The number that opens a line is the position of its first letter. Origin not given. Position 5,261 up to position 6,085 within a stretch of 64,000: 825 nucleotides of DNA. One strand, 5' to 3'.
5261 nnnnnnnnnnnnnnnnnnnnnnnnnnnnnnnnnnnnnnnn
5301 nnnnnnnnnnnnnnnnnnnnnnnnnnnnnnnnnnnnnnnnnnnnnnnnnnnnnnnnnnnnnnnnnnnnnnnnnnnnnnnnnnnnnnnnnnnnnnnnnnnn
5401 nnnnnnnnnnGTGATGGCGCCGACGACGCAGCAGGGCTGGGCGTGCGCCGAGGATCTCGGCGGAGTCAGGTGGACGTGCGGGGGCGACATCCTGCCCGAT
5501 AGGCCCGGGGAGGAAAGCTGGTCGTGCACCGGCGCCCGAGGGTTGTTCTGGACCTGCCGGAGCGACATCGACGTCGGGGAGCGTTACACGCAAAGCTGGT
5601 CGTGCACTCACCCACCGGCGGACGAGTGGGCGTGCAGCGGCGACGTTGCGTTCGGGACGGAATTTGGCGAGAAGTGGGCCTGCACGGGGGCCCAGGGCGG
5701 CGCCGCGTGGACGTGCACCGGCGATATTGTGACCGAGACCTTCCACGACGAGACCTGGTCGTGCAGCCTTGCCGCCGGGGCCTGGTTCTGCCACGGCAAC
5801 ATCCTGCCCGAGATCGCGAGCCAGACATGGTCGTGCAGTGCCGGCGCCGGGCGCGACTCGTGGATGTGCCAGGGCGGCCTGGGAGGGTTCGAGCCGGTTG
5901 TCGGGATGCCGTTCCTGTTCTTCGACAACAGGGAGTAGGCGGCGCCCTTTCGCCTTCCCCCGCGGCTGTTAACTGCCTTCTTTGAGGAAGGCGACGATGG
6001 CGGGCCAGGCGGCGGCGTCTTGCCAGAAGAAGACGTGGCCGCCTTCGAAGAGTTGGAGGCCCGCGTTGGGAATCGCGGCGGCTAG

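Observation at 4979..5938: Lipoprotein with twelve W-x-C-x-G mini-repeats directly downstream of the molybdenum hydroxylase operon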

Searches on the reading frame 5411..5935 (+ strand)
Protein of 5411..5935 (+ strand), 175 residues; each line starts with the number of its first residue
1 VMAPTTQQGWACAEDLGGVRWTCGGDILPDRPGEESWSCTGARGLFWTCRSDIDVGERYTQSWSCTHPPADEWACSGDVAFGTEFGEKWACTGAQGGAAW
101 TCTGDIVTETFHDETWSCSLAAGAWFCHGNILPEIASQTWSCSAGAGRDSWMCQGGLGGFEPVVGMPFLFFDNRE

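Call 9: find_homologous_proteins(query=window:5411-5935:+, max_evalue=0.01)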
Query seq(175 aa) (175 aa): 1 proteins with E <= 0.01 among 73 candidates.
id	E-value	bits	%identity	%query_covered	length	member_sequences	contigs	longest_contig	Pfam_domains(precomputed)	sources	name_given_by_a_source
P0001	1.2e-117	409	99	99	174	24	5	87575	-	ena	-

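Call 10: search_solved_structures(query=window:5411-5935:+, max_evalue=10)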
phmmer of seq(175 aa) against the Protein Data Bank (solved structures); distinct sequences matched with E-value up to 10: 2.
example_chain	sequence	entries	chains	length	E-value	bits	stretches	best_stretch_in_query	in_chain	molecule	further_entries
2fyj_A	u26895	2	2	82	0.77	13.1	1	36-76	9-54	Low-density lipoprotein receptor-related protein 1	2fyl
9wph_H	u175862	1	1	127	0.79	13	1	32-91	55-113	pO18-10 VH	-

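Call 13: find_encoding_contigs(protein=P0001, flank=8000, max_places=6)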
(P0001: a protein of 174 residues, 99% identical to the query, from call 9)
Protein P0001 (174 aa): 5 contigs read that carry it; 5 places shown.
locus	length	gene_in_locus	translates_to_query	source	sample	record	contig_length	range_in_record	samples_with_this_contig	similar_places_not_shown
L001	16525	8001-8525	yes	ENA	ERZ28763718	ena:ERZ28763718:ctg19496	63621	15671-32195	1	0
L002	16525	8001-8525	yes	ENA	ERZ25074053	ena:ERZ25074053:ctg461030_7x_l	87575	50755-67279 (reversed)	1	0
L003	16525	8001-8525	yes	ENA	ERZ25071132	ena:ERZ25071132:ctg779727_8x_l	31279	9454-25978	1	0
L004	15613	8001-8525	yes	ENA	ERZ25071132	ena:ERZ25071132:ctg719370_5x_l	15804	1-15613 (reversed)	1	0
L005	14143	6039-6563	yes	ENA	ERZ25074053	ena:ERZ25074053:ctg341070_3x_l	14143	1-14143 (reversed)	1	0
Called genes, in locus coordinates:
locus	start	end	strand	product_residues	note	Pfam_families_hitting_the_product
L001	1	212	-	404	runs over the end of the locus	PF01612:DNA_pol_A_exo1, PF00570:HRDC (faint)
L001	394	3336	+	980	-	PF01411:tRNA-synt_2c, PF07973:tRNA_SAD, PF02272:DHHA1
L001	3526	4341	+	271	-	PF00941:FAD_binding_5, PF03450:CO_deh_flav_C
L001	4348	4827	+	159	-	PF00111:Fer2 (weak), PF01799:Fer2_2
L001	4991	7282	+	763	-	PF01315:Ald_Xan_dh_C, PF02738:MoCoBD_1, PF20256:MoCoBD_2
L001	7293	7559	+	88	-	PF02597:ThiS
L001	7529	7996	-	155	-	-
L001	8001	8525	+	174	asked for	-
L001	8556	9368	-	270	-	PF12697:Abhydrolase_6, PF00561:Abhydrolase_1, PF12146:Hydrolase_4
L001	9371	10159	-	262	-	PF00378:ECH_1, PF16113:ECH_2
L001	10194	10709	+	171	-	PF00583:Acetyltransf_1, PF13673:Acetyltransf_10, PF13508:Acetyltransf_7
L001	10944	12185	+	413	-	PF00109:ketoacyl-synt, PF02801:Ketoacyl-synt_C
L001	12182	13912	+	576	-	PF01368:DHH, PF02272:DHHA1, PF17768:RecJ_OB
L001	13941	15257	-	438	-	PF02683:DsbD_TM, PF00578:AhpC-TSA, PF08534:Redoxin, PF00085:Thioredoxin, PF13098:Thioredoxin_2, PF13905:Thioredoxin_8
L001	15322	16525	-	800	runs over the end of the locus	PF02515:CoA_transf_3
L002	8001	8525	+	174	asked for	-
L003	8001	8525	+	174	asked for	-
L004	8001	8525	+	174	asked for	-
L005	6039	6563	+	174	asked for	-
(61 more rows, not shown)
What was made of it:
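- Gene callers on five assemblies predicted a 174-aa product plus a 155-aa antisense ORF over the linker (call 13).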

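Call 14: find_related_loci(query=window:5411-5935:+, collection=genome_contigs, flank=8000)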
Query window:5411-5935:+ (175 aa) in genome_contigs; peptide patterns used: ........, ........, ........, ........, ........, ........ (x = any residue, [..] = any of these).
39 stretches matched a pattern; 5 encode a relative of the query (tblastn E <= 1e-3); 5 distinct loci.
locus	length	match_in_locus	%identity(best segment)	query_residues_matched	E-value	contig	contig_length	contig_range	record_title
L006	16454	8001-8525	95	1-175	2e-115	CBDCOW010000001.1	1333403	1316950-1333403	MAG: Dehalococcoidia bacterium isolate b2375acc-e336-44db-93fb-aeb584a91759 genome assembly, contig: contig_1, whole gen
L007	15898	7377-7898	74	1-175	5e-87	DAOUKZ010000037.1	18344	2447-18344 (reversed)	MAG TPA_asm: Dehalococcoidia bacterium isolate S8_371 58948, whole genome shotgun sequence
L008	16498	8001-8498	78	9-175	5e-87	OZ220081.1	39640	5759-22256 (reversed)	MAG: Dehalococcoidia bacterium isolate 04bbb1fd-b304-46d8-a6aa-ea4a1f3e4c6b genome assembly, chromosome: 26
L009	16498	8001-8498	77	9-175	7e-87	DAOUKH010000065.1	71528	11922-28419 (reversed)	MAG TPA_asm: Dehalococcoidia bacterium isolate S5_318 k113_1138105, whole genome shotgun sequence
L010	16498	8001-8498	76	9-175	2e-85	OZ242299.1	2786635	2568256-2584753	MAG: Dehalococcoidia bacterium isolate bf0c3db4-aa9a-4590-80fe-59eb253c834e genome assembly, chromosome: 1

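Call 16: search_protein_representatives(protein=window:5411-5935:+)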
Query: 175 residues. Proteins with E-value up to 0.001 (for the whole library): 13; up to 1e-10: 4; up to 1e-30: 1. The best 13 are listed.
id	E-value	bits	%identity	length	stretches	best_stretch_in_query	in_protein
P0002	1.1e-36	143.3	90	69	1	108-175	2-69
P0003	3.7e-12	63.2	38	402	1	11-157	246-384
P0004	1.3e-11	61.3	35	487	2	10-105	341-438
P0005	4.7e-11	59.6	34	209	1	32-163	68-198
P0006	1.9e-08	51.0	34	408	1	10-170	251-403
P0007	2.6e-08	50.6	34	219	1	33-164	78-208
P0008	8.3e-08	49.0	29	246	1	5-130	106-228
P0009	2.3e-07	47.5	37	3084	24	97-123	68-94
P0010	5.7e-07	46.2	31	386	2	31-163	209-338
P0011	8.4e-07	45.7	39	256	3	74-159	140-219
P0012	8.5e-07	45.7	36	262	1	16-158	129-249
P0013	6.7e-04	36.2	33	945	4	60-105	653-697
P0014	9.0e-04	35.8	31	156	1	60-131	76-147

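Call 18: search_protein_families(library=pfam, proteins=[P0003, P0004, P0005, P0006, P0007, P0008, P0010, P0011, P0012, P0013], max_evalue=0.01)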
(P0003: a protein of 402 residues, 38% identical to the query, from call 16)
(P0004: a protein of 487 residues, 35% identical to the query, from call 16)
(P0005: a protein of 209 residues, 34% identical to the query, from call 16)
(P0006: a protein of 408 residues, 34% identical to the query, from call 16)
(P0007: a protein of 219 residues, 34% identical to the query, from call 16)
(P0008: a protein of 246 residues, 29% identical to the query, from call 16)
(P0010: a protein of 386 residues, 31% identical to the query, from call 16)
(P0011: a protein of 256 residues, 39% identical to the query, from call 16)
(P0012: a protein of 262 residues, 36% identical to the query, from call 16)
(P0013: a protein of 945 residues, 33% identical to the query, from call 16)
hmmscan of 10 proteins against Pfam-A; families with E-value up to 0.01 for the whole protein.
P0003 (402 aa): 1 family
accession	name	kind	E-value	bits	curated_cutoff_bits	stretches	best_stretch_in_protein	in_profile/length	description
PF00395.25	SLH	-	6.3e-10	39.3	20.8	1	168-204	11-44/44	S-layer homology domain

P0004 (487 aa): 1 family
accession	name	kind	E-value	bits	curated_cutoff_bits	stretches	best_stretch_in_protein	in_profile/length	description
PF13517.12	FG-GAP_3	-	0.0083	17.1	26.9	1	113-174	1-59/61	FG-GAP-like repeat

P0005 (209 aa): 0 families

P0006 (408 aa): 1 family
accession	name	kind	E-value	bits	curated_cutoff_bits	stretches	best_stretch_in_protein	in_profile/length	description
PF00395.25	SLH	-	7.5e-19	67.9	20.8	2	111-147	9-44/44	S-layer homology domain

P0007 (219 aa): 0 families

P0008 (246 aa): 0 families

P0010 (386 aa): 1 family
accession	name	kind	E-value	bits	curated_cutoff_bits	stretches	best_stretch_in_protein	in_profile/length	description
PF00395.25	SLH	-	5.1e-10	39.6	20.8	1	32-76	2-44/44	S-layer homology domain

P0011 (256 aa): 0 families

P0012 (262 aa): 0 families

P0013 (945 aa): 2 families
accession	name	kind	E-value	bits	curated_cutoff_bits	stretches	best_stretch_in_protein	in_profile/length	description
PF17751.7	SKICH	-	7.6e-16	59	23.4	0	412-483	9-73/103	SKICH domain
PF07703.20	A2M_BRD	-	4.6e-10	40.4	22.7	0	406-429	3-26/140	Alpha-2-macroglobulin bait region domain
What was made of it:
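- On Choline/cell-wall-binding repeat (PF01473), MORN (PF02493), TSP_1 and TSP_3: None in the repeat region of 10 relatives (call 18).
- SLH-anchored relatives exist (call 18).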

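Call 23: find_homologous_proteins(query=A1, max_evalue=0.001)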
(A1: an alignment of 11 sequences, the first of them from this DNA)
Query A1 (11 sequences) (171 aa, profile of the alignment): 11 proteins with E <= 0.001 among 3602 candidates.
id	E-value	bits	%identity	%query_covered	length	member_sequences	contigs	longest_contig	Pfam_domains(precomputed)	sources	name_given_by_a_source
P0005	4.9e-50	187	35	77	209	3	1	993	-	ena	-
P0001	7.9e-49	183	99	100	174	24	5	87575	-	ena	-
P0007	7.6e-48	180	32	83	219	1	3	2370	-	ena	-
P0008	4.1e-45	171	29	74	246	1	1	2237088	-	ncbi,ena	-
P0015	6.3e-44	167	33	80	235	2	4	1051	-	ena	-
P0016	1.6e-42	163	34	80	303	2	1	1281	-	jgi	jgi:hypothetical protein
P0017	2.4e-41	159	34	81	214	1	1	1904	-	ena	-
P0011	8.3e-36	141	34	88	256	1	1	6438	-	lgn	-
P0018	6.0e-32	128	32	96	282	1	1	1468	-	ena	-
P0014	3.4e-21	93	29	46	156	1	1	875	-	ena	-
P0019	1.7e-13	68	28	86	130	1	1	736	-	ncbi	-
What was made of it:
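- The family is far too rare to be a general envelope component (calls 16, 23).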

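Call 28: find_encoding_contigs(protein=P0008, flank=8000, max_places=3)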
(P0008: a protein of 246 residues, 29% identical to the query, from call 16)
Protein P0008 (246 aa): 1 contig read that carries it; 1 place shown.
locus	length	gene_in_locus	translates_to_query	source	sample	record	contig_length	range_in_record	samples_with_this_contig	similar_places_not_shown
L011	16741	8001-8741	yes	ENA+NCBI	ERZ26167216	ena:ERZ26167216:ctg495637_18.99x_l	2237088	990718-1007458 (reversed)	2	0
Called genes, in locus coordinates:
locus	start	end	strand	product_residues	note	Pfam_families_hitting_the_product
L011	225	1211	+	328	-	PF03631:Virul_fac_BrkB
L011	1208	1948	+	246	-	PF00753:Lactamase_B, PF23023:Anti-Pycsar_Apyc1 (weak), PF19583:ODP (weak), PF12706:Lactamase_B_2 (faint)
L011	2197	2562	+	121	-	PF00501:AMP-binding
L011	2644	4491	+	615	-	PF00501:AMP-binding, PF13193:AMP-binding_C, PF00550:PP-binding (weak), PF01553:Acyltransferase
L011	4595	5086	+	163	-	-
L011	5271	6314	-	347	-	PF02423:OCD_Mu_crystall, PF01488:Shikimate_DH (weak)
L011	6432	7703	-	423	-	PF07690:MFS_1, PF12832:MFS_1_like (weak), PF13347:MFS_2, PF07690:MFS_1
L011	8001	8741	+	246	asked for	-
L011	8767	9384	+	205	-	PF05638:T6SS_HCP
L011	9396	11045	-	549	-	PF02776:TPP_enzyme_N, PF00205:TPP_enzyme_M, PF02775:TPP_enzyme_C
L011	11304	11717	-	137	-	PF01243:PNPOx_N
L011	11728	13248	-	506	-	PF02518:HATPase_c, PF13589:HATPase_c_3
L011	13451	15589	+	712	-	PF00141:peroxidase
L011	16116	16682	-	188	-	PF00578:AhpC-TSA (weak)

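Call 30: find_encoding_contigs(protein=P0011, flank=6000, max_places=3)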
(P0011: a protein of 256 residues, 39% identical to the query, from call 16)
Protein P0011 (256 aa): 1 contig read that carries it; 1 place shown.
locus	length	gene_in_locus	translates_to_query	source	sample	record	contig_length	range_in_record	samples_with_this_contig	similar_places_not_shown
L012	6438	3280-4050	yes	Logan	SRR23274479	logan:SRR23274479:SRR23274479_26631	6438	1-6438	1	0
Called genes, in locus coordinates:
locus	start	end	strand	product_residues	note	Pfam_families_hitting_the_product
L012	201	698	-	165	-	PF12867:DinB_2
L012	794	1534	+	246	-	PF01479:S4, PF00849:PseudoU_synth_2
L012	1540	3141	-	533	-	PF07969:Amidohydro_3, PF01979:Amidohydro_1 (faint), PF07969:Amidohydro_3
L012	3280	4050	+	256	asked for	-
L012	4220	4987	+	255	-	PF10370:Rv2993c-like_N, PF01557:FAA_hydrolase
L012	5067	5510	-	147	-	PF07452:CHRD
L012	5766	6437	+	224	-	?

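Call 32: predict_structure(alignment_id=A2)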
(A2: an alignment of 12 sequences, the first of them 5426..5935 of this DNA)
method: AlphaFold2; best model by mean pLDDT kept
length: 170 residues; sequences in the alignment: 12
mean_pLDDT: 55.7   pTM: 0.47
mean pLDDT of the five models: 55.7, 52.3, 43.7, 43.1, 42.5
residues with pLDDT >= 90: 0; 70-90: 11; 50-70: 111; < 50: 48
segments of 3 or more residues with pLDDT < 50: 1-3, 50-53, 77-79, 128-131, 139-170
pLDDT, mean of each block of 10 residues (from residue 1): 53 63 61 67 63 57 60 55 63 65 59 65 57 51 41 37 29
secondary structure, 60 per line:
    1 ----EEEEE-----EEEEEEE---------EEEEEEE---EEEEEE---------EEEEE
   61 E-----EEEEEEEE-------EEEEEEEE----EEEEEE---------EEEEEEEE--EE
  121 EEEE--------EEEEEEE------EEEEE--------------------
elements in order: E5-9 E15-21 E31-37 E41-46 E56-61 E67-74 E82-89 E94-99 E109-116 E119-124 E133-139 E146-150

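Call 36: list_cluster_members(proteins=[P0008, P0019, P0016, P0001, P0005, P0011, P0017, P0018])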
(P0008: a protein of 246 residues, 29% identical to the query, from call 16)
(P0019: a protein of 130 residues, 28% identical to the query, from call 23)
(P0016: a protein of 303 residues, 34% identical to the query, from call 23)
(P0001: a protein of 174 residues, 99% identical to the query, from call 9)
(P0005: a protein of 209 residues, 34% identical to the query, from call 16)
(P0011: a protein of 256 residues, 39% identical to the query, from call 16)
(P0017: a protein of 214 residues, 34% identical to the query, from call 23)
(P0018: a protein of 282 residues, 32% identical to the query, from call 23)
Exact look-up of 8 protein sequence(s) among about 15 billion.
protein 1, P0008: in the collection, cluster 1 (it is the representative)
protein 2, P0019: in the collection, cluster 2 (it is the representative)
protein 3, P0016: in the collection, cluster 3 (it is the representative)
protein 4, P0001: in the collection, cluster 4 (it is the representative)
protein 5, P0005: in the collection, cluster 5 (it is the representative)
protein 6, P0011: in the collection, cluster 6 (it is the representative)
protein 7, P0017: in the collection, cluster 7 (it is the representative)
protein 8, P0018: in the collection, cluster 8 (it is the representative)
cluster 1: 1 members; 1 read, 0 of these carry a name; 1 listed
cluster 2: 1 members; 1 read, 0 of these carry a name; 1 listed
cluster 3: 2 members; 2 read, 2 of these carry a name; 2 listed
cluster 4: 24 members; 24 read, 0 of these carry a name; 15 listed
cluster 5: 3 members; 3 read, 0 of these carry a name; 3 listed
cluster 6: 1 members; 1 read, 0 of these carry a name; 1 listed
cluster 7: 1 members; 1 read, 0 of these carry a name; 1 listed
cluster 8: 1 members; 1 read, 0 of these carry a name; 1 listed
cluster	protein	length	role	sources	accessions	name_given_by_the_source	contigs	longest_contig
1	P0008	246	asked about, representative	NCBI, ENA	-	-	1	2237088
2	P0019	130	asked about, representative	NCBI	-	-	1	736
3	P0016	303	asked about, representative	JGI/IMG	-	hypothetical protein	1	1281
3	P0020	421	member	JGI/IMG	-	hypothetical protein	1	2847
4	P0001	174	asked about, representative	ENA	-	-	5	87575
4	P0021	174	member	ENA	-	-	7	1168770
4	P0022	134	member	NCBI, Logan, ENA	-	-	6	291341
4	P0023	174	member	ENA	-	-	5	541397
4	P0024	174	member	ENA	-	-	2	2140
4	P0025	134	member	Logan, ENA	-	-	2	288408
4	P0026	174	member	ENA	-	-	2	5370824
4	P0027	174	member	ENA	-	-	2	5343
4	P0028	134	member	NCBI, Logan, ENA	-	-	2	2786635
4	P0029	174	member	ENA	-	-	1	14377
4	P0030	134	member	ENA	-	-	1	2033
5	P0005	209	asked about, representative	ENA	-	-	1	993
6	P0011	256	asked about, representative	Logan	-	-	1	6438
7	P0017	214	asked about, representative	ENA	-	-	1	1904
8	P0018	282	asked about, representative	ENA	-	-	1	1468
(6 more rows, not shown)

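Call 37: fold_search(model_id=the predicted structure, library=pdb)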
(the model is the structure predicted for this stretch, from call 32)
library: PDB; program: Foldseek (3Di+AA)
matches with E <= 10: 176; with E <= 0.001: 0
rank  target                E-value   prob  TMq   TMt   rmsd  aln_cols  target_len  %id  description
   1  7cyz_A                5.3e-01  0.21  0.25  0.15  12.8       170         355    8  The structure of human ORP3 OSBP-related domain (released 2020-10-28)
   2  9cmg_B                6.1e-01  0.16  0.22  0.09  14.1       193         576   11  Transferrin Binding Protein A in complex with transferrin binding protein B and transferrin (iron bound in both lobes  (released 2026-03-04)
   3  7dei_B                6.4e-01  0.13  0.20  0.11  14.4       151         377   10  Structure of human ORP3 ORD domain in complex with PI(4)P (released 2021-03-24)
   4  3wjb_A                8.3e-01  0.30  0.30  0.32   9.4       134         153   11  Crystal structure of mutant nitrobindin M75L/H76L/Q96C/M148L/H158L (NB4) from Arabidopsis thaliana (released 2014-04-09)
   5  4ymy                  8.7e-01  0.28  0.30  0.32   9.4       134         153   10  Crystal structure of mutant nitrobindin M75A/H76L/Q96C/M148L/H158A (NB11) from Arabidopsis thaliana (released 2015-12-30)
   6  7dej_A                9.2e-01  0.16  0.26  0.15  12.6       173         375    9  Structure of human ORP3 ORD in apo-form (released 2021-03-24)
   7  3wjd                  9.7e-01  0.21  0.30  0.33  10.9       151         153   10  Crystal structure of mutant nitrobindin F44W/M75L/H76L/Q96C/M148L/H158L (NB5) from Arabidopsis thaliana (released 2014-04-02)
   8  7cyz_B                1.0e+00  0.16  0.25  0.15  12.6       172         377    8  The structure of human ORP3 OSBP-related domain (released 2020-10-28)
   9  3wjf_A                1.2e+00  0.28  0.32  0.34  12.9       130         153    9  Crystal structure of mutant nitrobindin M75L/H76L/Q96C/V128W/M148L/H158L (NB9) from Arabidopsis thaliana (released 2014-04-02)
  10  2a13                  1.2e+00  0.23  0.30  0.33   9.3       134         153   10  X-ray structure of protein from Arabidopsis thaliana AT1G79260 (released 2005-07-12)
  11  3wje_B                1.2e+00  0.23  0.30  0.33   9.3       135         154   10  Crystal structure of mutant nitrobindin M75W/H76L/Q96C/M148L/H158L (NB6) from Arabidopsis thaliana (released 2014-04-02)
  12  3wjg                  1.2e+00  0.21  0.31  0.34  10.4       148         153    9  Crystal structure of mutant nitrobindin M75L/H76L/Q96C/M148W/H158L (NB10) from Arabidopsis thaliana (released 2014-04-02)
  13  4kbj_A                1.3e+00  0.11  0.23  0.11  20.2       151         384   12  Structure of Mtb RNAP Beta subunit B1 and B2 domains (released 2013-10-02)
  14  5eo7_A                1.4e+00  0.15  0.30  0.20  13.7       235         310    6  Crystal structure of AOL (released 2016-06-29)
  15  4kbm_A                1.4e+00  0.11  0.23  0.11  20.3       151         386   12  Structure of the Mtb CarD/RNAP Beta subunit B1-B2 domains complex (released 2013-10-02)
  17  5zm6_A                1.5e+00  0.11  0.23  0.11  13.8       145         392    8  Crystal structure of ORP1-ORD in complex with PI(4,5)P2 (released 2019-02-27)
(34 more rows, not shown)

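Call 44: search_solved_structures(query=A1, max_evalue=10, show_alignments=2)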
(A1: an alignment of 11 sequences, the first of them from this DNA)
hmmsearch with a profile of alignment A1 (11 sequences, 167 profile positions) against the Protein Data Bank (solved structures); distinct sequences matched with E-value up to 10: 1.
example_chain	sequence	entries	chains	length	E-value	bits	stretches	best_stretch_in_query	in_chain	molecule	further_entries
3jx8_A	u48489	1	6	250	0.71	12.5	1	93-131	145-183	Putative lipoprotein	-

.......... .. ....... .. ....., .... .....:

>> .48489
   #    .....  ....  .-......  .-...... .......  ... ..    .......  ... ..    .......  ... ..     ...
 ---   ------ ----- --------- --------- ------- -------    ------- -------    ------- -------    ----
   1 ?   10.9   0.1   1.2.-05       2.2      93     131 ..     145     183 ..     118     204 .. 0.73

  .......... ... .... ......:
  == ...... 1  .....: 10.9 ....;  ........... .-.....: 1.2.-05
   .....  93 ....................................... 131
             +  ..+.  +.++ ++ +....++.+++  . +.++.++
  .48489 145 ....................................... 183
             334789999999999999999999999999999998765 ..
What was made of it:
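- Closest known: Disulfide-braced repeat proteins such as the Tenebrio antifreeze beta-helix. Different: The weak profile hit to the beta-helical lipoprotein 3jx8 is not significant, at E 0.71 (call 44).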

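Call 53: predict_structure(alignment_id=A6)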
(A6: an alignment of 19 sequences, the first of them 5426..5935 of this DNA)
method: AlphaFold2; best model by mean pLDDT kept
length: 170 residues; sequences in the alignment: 19
mean_pLDDT: 64.7   pTM: 0.60
mean pLDDT of the five models: 64.7, 64.4, 62.4, 59.9, 59.4
residues with pLDDT >= 90: 0; 70-90: 61; 50-70: 97; < 50: 12
segments of 3 or more residues with pLDDT < 50: 1-4, 167-170
pLDDT, mean of each block of 10 residues (from residue 1): 51 57 58 68 66 65 69 62 70 75 73 79 75 72 60 54 46
secondary structure, 60 per line:
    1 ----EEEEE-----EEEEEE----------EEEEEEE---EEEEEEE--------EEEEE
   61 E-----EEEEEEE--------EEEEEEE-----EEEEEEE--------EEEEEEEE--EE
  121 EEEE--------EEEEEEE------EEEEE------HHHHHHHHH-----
elements in order: E5-9 E15-20 E31-37 E41-47 E56-61 E67-73 E82-88 E94-100 E109-116 E119-124 E133-139 E146-150 H157-165
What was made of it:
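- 5429..5509 (+): Repeat unit 1 (residues 151-177), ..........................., with Cys156 and Cys167. AF2 strands 5-9 and 15-20 of the model (call 53).
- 5510..5587 (+): Repeat unit 2 (residues 178-203), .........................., with Cys183 and Cys193. AF2 strands 31-37 and 41-47 (call 53).
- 5588..5665 (+): Repeat unit 3 (residues 204-229), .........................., with Cys209 and Cys219. AF2 strands 56-61 and 67-73 (call 53).
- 5666..5746 (+): Repeat unit 4 (residues 230-256), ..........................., with Cys235 and Cys246. AF2 strands 82-88 and 94-100 (call 53).
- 5747..5818 (+): Repeat unit 5 (residues 257-280), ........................, with Cys262 and Cys271. AF2 strands 109-116 and 119-124 (call 53).
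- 5819..5878 (+): Repeat unit 6 (residues 281-300), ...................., with Cys286 and Cys297. It is truncated: the acidic loop is replaced by the C-terminal tail. AF2 strands 133-139 and 146-150 (call 53).
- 5879..5935 (+): Conserved hydrophobic, Pro-containing C-terminal tail, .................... The family consensus is G-x-L-x-P-[LIV]-[VM]-x-P-[VI]. Its role is unexplained; it may be a cap or plug. AF2 gives a low-confidence helix at 157-165 (call 53).
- Closest known: Disulfide-braced repeat proteins such as the Tenebrio antifreeze beta-helix. Different: AF2 predicts hairpins, not a helix of coils (call 53).
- Two independent AF2 runs give the same 12 strands, with one hairpin per unit containing both Cys (calls 32, 53).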
